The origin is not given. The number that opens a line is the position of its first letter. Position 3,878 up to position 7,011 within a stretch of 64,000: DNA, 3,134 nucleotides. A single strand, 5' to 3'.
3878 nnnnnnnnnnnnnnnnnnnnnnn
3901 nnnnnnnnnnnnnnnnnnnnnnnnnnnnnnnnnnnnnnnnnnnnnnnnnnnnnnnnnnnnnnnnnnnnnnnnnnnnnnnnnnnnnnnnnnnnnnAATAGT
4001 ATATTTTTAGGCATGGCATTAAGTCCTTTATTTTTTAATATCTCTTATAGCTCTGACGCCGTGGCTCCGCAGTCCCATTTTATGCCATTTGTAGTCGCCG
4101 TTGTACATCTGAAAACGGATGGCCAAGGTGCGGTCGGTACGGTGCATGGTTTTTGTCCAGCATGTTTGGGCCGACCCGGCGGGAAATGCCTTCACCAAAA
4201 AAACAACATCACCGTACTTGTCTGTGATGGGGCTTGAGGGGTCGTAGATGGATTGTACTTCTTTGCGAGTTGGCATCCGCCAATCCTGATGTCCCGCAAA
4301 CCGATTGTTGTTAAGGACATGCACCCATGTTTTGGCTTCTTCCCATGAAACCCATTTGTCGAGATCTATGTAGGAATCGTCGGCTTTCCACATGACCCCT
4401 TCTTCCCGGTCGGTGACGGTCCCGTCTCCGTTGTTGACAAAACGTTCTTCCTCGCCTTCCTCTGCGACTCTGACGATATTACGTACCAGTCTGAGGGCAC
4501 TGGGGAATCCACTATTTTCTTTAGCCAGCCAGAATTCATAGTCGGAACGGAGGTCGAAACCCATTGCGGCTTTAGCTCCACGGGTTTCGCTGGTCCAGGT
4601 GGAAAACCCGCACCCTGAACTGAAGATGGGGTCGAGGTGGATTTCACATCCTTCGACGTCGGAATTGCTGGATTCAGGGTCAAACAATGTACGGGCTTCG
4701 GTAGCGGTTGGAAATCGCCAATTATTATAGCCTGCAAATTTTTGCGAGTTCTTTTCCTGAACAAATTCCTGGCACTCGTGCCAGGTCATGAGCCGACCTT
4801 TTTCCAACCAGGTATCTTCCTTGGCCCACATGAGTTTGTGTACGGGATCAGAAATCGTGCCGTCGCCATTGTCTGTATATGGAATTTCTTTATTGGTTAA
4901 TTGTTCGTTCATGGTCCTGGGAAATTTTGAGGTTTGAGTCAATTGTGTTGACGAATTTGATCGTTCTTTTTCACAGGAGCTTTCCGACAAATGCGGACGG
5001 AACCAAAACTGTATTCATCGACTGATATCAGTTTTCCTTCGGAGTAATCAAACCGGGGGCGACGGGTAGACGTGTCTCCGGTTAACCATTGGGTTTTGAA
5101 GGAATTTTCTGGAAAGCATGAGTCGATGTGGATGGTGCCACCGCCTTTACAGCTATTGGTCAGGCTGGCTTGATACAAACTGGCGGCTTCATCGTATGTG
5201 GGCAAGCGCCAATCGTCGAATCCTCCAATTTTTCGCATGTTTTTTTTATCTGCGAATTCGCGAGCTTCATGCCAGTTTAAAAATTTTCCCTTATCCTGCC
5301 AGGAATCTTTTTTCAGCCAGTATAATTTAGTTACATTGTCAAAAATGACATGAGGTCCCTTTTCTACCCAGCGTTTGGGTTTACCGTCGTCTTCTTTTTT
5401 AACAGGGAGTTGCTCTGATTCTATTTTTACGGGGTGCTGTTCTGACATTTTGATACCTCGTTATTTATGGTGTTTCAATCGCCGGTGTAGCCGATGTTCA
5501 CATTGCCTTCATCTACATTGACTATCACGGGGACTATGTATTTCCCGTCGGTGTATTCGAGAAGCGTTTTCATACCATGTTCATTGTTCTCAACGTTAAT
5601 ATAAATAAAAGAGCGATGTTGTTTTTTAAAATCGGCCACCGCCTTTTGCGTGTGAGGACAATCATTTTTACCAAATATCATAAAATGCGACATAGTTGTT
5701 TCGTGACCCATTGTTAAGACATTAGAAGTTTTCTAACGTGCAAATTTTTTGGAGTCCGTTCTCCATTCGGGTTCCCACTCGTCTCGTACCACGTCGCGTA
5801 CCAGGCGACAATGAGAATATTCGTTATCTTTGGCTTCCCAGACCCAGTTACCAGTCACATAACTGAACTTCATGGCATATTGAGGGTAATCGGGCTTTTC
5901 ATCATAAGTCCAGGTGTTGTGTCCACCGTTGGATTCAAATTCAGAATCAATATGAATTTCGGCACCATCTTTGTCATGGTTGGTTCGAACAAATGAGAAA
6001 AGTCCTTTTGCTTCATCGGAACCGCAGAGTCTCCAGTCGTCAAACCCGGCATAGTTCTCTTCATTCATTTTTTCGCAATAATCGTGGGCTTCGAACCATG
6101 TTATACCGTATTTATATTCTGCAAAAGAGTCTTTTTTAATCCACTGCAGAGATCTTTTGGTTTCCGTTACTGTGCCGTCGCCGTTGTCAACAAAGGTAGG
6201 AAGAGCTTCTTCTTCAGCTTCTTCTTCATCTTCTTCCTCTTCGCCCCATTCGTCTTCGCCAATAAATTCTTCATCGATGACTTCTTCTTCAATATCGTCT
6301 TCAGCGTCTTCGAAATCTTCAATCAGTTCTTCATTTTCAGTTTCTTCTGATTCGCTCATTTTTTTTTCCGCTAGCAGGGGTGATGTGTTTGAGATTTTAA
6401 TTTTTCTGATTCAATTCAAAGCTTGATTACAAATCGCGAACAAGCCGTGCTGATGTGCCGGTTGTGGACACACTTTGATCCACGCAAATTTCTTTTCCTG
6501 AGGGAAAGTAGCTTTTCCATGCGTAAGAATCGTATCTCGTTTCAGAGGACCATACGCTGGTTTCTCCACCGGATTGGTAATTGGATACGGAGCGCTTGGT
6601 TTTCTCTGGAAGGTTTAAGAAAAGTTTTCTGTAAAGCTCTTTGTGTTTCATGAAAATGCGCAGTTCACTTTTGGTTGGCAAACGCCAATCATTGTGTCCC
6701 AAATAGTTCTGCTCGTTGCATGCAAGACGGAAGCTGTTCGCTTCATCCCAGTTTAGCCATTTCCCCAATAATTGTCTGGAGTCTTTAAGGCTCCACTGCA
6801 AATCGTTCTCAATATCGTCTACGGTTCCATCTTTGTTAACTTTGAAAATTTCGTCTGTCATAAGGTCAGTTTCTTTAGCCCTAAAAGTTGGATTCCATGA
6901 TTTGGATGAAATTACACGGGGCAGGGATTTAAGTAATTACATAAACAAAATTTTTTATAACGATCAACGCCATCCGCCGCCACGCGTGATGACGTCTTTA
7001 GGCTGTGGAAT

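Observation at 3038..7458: Tandem array of seven leaderless DUF1566/Lcl-C-terminal-domain genes (eight domain copies)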

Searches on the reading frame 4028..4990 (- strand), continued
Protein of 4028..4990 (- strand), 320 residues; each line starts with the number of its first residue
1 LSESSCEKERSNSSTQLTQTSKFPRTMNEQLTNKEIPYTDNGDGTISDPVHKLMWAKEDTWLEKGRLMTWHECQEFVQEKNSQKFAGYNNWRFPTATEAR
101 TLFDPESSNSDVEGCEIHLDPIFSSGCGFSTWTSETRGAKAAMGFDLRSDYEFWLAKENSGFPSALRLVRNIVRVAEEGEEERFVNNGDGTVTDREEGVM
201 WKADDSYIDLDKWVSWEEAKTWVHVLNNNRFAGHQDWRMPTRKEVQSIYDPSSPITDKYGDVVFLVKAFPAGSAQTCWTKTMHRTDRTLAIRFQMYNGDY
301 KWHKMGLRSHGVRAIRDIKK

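Call 30: fold_search(model_id=the predicted structure, library=pdb)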
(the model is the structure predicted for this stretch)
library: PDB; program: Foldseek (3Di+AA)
matches with E <= 10: 362; with E <= 0.001: 0
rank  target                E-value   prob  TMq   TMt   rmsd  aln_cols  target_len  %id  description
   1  8q4e_A                3.1e-03  1.00  0.26  0.55   4.2       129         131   18  Structure of Legionella pneumophila Lcl C-terminal domain (released 2023-12-27)
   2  5ao6_B                6.9e-02  0.11  0.19  0.15  16.2       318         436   11  Endo180 D1-4, trigonal form (released 2015-10-28)
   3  9mzu_A                1.3e-01  0.85  0.26  0.18   6.0       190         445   12  Structure of PorKN from Porphyromonas gingivalis (released 2025-04-16)
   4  8qf6_B                2.5e-01  0.44  0.24  0.18  10.9       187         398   14  Sulfoxide synthase from Chloracidobacterium thermophilum, EgtB type II, in complex with iron and trimethylhistidine (released 2024-09-11)
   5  5aoh_A                3.3e-01  0.54  0.20  0.22   5.6       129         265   16  Crystal Structure of CarF (released 2017-01-25)
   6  3ksp                  3.3e-01  0.04  0.08  0.14  14.2       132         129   11  Crystal structure of a putative ca/calmodulin-dependent kinase ii association domain (exig_1688) from exiguobacterium si (released 2009-12-29)
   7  9dft_A                3.5e-01  0.09  0.18  0.17  15.1       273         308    8  G1 domain of human aggrecan (released 2025-04-30)
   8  8oks_A                4.0e-01  0.47  0.23  0.54   6.6       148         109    9  Crystal structure of Bdellovibrio bacteriovorus Bd2740 C-terminal domain (released 2023-10-25)
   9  5aoh_B                4.2e-01  0.35  0.19  0.22   5.8       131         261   15  Crystal Structure of CarF (released 2017-01-25)
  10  1oz7_B                4.2e-01  0.08  0.13  0.27  15.3       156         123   10  Crystal structure of Echicetin from the venom of Indian saw-scaled viper (Echis carinatus) at 2.4 resolution (released 2003-12-30)
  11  9p6h_B                6.1e-01  0.60  0.28  0.19   5.8       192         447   11  Structure of P. gingivalis PorK and PorN complexes from cryo electron microscopy (released 2025-07-16)
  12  8oks_B                7.3e-01  0.35  0.23  0.54   6.0       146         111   10  Crystal structure of Bdellovibrio bacteriovorus Bd2740 C-terminal domain (released 2023-10-25)
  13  9ots_A                7.8e-01  0.35  0.25  0.17   6.9       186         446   13  Cryo-EM structure of the T9SS PORkN ring complex of P. Gingivalis (released 2025-08-06)
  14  1uos_B                9.4e-01  0.14  0.20  0.44  16.6       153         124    4  The Crystal Structure of the Snake Venom Toxin Convulxin (released 2003-10-14)
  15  1ypq_A                9.4e-01  0.08  0.17  0.31  13.0       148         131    9  Human Oxidized Low Density Lipoprotein Receptor LOX-1 Dioxane Complex (released 2005-02-08)
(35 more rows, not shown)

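Call 68: list_cluster_members(proteins=[P0057, P0059, P0002])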
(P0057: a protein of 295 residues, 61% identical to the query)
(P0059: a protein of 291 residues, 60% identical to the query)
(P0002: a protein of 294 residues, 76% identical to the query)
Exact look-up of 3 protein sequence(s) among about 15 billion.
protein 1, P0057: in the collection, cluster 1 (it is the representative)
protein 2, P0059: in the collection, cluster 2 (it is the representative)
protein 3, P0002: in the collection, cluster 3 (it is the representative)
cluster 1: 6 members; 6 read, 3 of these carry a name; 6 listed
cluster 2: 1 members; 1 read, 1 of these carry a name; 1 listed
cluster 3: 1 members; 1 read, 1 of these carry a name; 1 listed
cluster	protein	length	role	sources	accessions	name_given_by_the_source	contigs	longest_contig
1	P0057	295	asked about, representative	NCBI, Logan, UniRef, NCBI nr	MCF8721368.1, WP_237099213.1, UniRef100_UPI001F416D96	Lcl C-terminal domain-containing protein [Nitrospina gracilis] | Lcl C-terminal domain-containing protein n=1 Tax=Nitrospina gracilis TaxID=35801 ... | DUF1566 domain-containing protein [Nitrospina gracilis]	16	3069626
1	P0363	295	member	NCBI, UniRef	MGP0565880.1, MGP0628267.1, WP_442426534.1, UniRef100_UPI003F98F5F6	DUF1566 domain-containing protein [Nitrospina sp. 32_T5] | Lcl C-terminal domain-containing protein n=1 Tax=unclassified Nitrospina TaxID=2638683 ...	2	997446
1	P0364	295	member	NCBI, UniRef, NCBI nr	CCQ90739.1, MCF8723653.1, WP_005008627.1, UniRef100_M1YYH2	hypothetical protein NITGR_360077 [Nitrospina gracilis 3/211] | Lcl C-terminal domain-containing protein n=1 Tax=Nitrospina gracilis (strain 3/211) ... | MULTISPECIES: DUF1566 domain-containing protein [Nitrospina]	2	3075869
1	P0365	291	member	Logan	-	-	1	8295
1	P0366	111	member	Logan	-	-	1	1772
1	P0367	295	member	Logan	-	-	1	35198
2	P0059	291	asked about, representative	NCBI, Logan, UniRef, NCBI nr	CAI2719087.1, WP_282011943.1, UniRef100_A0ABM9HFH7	Lcl C-terminal domain-containing protein [Nitrospina watsonii] | Lcl C-terminal domain-containing protein n=1 Tax=Nitrospina watsonii TaxID=1323948 ... | DUF1566 domain-containing protein [Nitrospina watsonii]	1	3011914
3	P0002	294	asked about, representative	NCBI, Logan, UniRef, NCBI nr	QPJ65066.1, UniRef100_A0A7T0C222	MAG: DUF1566 domain-containing protein [Candidatus Nitrohelix vancouverensis] | DUF1566 domain-containing protein n=1 Tax=Candidatus Nitrohelix vancouverensis ...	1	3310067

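Call 76: fold_search(model_id=the predicted structure, library=viral)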
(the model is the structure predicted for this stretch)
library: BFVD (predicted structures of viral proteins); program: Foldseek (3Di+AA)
matches with E <= 10: 518; with E <= 0.001: 1
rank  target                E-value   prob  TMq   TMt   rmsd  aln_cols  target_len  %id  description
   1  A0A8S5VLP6            8.6e-04  1.00  0.33  0.72   4.8       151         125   14  (no name in the UniProt tables at hand)
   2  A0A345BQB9            1.9e-02  0.91  0.25  0.36   9.4       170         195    6  (no name in the UniProt tables at hand)
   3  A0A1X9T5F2            2.7e-02  0.33  0.23  0.10  17.8       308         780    9  C-type lectin protein [Ranid herpesvirus 3]
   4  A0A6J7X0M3            3.7e-02  0.92  0.21  0.11   8.0       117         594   18  Peptidase S74 domain-containing protein [uncultured Caudovirales phage]
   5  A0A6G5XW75            3.7e-02  0.18  0.12  0.20  12.8       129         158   16  (no name in the UniProt tables at hand)
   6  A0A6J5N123            4.2e-02  0.94  0.24  0.37   7.6       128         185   16  DUF1566 domain-containing protein [uncultured Caudovirales phage]
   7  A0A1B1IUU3            6.8e-02  0.16  0.24  0.13  20.1       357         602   11  (no name in the UniProt tables at hand)
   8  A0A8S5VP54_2          1.0e-01  0.18  0.24  0.08  15.3       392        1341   11  (no name in the UniProt tables at hand)
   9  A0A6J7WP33            1.3e-01  0.95  0.22  0.16   4.5        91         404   20  DUF1566 domain-containing protein [uncultured Caudovirales phage]
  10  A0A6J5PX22            1.6e-01  0.72  0.23  0.07   9.3       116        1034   15  Collagen triple helix repeat [uncultured Caudovirales phage]
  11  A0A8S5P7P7            1.6e-01  0.14  0.25  0.18  15.8       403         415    8  Uncharacterized protein [Podoviridae sp. ctU7u6]
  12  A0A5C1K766            3.5e-01  0.23  0.19  0.25   8.9       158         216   13  Virion structural protein [Pseudomonas phage vB_PaeM_PS119XW]
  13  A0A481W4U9            4.0e-01  0.02  0.08  0.11  15.3       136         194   12  Uncharacterized protein [Pseudomonas phage Psa21]
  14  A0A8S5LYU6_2          4.2e-01  0.57  0.21  0.07   6.5       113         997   12  DUF1566 domain-containing protein [Siphoviridae sp. ctkcl3]
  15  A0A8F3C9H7            4.5e-01  0.11  0.11  0.28   8.4        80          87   12  Uncharacterized protein [Escherichia phage vB_EcoP_SU7]
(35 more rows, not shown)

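Call 78: search_protein_families(library=padloc, proteins=[window:4028-4912:-], max_evalue=0.01)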
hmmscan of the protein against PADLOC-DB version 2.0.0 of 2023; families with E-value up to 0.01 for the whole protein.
window:4028-4912:- (294 aa): 0 families

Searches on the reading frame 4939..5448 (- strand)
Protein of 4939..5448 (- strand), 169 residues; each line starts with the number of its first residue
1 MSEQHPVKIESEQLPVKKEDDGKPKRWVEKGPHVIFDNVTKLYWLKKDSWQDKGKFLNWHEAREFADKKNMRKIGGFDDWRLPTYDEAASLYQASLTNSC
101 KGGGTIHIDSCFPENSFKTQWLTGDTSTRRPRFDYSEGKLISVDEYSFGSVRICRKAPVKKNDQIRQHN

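Call 3: search_protein_families(library=pfam, proteins=[window:4939-5448:-], max_evalue=0.01)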
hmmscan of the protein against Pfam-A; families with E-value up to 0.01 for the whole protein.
window:4939-5448:- (169 aa): 1 family
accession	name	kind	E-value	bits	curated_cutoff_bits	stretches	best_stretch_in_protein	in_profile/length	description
PF07603.17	Lcl_C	-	6.5e-13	49.4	34.9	1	34-123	2-82/117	Lcl C-terminal domain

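Call 78: search_protein_families(library=padloc, proteins=[window:4939-5448:-], max_evalue=0.01)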
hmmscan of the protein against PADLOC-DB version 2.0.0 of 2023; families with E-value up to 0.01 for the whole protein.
window:4939-5448:- (169 aa): 0 families

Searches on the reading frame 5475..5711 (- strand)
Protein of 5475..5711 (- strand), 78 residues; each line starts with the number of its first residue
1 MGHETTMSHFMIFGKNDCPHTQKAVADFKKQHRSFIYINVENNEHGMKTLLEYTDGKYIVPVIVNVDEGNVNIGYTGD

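Call 3: search_protein_families(library=pfam, proteins=[window:5475-5711:-], max_evalue=0.01)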
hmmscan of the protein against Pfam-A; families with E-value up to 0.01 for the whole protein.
window:5475-5711:- (78 aa): 1 family
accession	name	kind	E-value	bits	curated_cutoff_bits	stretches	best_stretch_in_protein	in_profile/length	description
PF00462.30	Glutaredoxin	-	6.1e-07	30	22.9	1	11-64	2-54/60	Glutaredoxin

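Call 41: search_protein_families(library=ncbifam, proteins=[window:5475-5711:-], max_evalue=0.1)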
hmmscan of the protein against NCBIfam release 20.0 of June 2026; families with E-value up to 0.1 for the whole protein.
window:5475-5711:- (78 aa): 13 families
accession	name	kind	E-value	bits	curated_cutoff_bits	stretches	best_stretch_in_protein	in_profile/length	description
NF041114.2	gluta_UXX_star_1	equivalog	2.6e-20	72.4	72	1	11-77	2-66/70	UXX-star selenoprotein family 1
NF041212.1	Uxx_star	subfamily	1.7e-16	60.2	66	1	11-77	2-66/70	Uxx-star family glutaredoxin-like (seleno)protein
NF041211.1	gluta_UXX_star_2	equivalog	2e-11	43.7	100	1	11-77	2-66/71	UXX-star (seleno)protein family 2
NF047338.1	gluta_UXX_star_3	exception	1.3e-08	34.8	97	1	12-73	3-62/70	UXX-star (seleno)protein family 3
NF045501.1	HUGP_GUXX-star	exception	3.6e-08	33.2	325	1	7-77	164-232/236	HUGP/GUXX-star fusion selenoprotein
TIGR02196.1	GlrX_YruB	hypoth_equivalog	9.5e-07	29.2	88.55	1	12-76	4-65/74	glutaredoxin-like protein, YruB-family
TIGR02181.1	GRX_bact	equivalog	0.00015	21.9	90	1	11-64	2-55/80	glutaredoxin 3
TIGR02200.1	GlrX_actino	hypoth_equivalog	0.0012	19.2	89.5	1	11-71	3-62/77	mycoredoxin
TIGR02180.1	GRX_euk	equivalog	0.0038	17.4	87.25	1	11-63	2-58/84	glutaredoxin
TIGR02194.1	GlrX_NrdH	subfamily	0.0061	16.7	85.75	1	11-68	2-57/72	glutaredoxin-like protein NrdH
NF008401.0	PRK11200.1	equivalog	0.019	15.1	84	1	11-68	4-66/87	GrxA family glutaredoxin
NF007923.0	PRK10638.1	equivalog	0.022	14.8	129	1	7-63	1-56/83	glutaredoxin 3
TIGR02190.1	GlrX-dom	hypoth_equivalog_domain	0.037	14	99.3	1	9-61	9-59/79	glutaredoxin-family domain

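Call 78: search_protein_families(library=padloc, proteins=[window:5475-5711:-], max_evalue=0.01)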
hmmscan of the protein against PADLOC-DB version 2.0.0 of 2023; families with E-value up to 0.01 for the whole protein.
window:5475-5711:- (78 aa): 0 families

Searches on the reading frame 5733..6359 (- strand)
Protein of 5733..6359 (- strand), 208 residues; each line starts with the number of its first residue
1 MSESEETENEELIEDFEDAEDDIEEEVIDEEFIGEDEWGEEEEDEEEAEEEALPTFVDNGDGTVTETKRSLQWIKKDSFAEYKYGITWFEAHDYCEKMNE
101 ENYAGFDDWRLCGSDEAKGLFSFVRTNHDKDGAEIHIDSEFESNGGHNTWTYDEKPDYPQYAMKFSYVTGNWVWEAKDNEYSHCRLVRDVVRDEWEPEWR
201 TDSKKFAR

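Call 3: search_protein_families(library=pfam, proteins=[window:5733-6359:-], max_evalue=0.01)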
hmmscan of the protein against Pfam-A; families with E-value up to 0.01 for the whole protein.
window:5733-6359:- (208 aa): 1 family
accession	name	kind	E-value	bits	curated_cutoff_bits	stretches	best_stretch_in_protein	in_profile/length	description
PF07603.17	Lcl_C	-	3.5e-16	60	34.9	1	62-188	1-117/117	Lcl C-terminal domain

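Call 78: search_protein_families(library=padloc, proteins=[window:5733-6359:-], max_evalue=0.01)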
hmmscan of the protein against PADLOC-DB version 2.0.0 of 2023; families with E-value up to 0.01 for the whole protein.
window:5733-6359:- (208 aa): 0 families

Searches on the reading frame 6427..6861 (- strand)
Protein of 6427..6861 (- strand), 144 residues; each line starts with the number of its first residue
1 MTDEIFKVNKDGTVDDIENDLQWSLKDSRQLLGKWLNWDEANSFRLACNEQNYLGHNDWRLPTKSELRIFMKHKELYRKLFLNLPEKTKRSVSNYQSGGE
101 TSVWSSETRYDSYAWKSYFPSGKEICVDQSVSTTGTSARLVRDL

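Call 3: search_protein_families(library=pfam, proteins=[window:6427-6861:-], max_evalue=0.01)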
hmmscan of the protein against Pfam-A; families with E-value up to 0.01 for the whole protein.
window:6427-6861:- (144 aa): 1 family
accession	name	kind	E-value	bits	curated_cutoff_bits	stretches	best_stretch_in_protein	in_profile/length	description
PF07603.17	Lcl_C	-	3.7e-17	63.1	34.9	1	12-142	1-117/117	Lcl C-terminal domain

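Call 41: search_protein_families(library=ncbifam, proteins=[window:6427-6861:-], max_evalue=0.1)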
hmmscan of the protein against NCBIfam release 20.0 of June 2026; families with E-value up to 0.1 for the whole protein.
window:6427-6861:- (144 aa): 2 families
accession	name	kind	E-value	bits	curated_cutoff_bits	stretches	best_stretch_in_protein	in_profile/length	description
NF047850.1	Lsa25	exception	0.00013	21.9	260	1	47-86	121-158/207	surface adhesin Lsa25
NF052322.1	FimD_tip_adhes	equivalog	0.03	13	170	1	56-73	596-613/664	fimbrial tip adhesin FimD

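Call 78: search_protein_families(library=padloc, proteins=[window:6427-6861:-], max_evalue=0.01)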
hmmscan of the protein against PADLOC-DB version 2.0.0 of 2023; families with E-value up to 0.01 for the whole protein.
window:6427-6861:- (144 aa): 0 families

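Call 81: find_homologous_proteins(query=window:6427-6861:-, max_evalue=0.001)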
Query window:6427-6861:- (144 aa): 133 proteins with E <= 0.001 among 135 candidates; the best 120 are listed.
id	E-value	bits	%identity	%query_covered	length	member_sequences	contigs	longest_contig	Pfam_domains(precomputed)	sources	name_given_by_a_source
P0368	6.1e-89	313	94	99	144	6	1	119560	PF07603.18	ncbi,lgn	-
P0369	4.8e-82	291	88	99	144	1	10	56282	PF07603.18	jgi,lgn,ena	-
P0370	4.5e-72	259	81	99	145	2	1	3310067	PF07603.18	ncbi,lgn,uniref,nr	ncbi:MAG: DUF1566 domain-containing protein [Candidatus Nitrohelix vancouverensis]|uniref:DUF1566 do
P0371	3.7e-68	246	76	98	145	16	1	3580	PF07603.18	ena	-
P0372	1.3e-66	241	73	99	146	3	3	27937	PF07603.18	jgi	-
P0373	1.3e-66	241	73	99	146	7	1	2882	PF07603.18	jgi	-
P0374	1.5e-66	241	71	99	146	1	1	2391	PF07603.18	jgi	jgi:hypothetical protein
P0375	9.6e-66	238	71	99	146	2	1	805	PF07603.18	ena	-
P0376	2.4e-65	237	70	100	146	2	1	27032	PF07603.18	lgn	-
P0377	2.7e-65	237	73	97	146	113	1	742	PF07603.18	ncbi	-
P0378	5.1e-65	236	72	99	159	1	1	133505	PF07603.18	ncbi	-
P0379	6.9e-65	235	74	97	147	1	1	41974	PF07603.18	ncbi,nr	ncbi:hypothetical protein UR09_00610 [Candidatus Nitromaritima sp. SCGC AAA799-A02]|nr:hypothetical 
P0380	7.6e-65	235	68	100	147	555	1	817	PF07603.18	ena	-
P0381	1.2e-64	235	69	97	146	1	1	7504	PF07603.18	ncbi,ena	-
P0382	1.4e-64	234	72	97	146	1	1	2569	PF07603.18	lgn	-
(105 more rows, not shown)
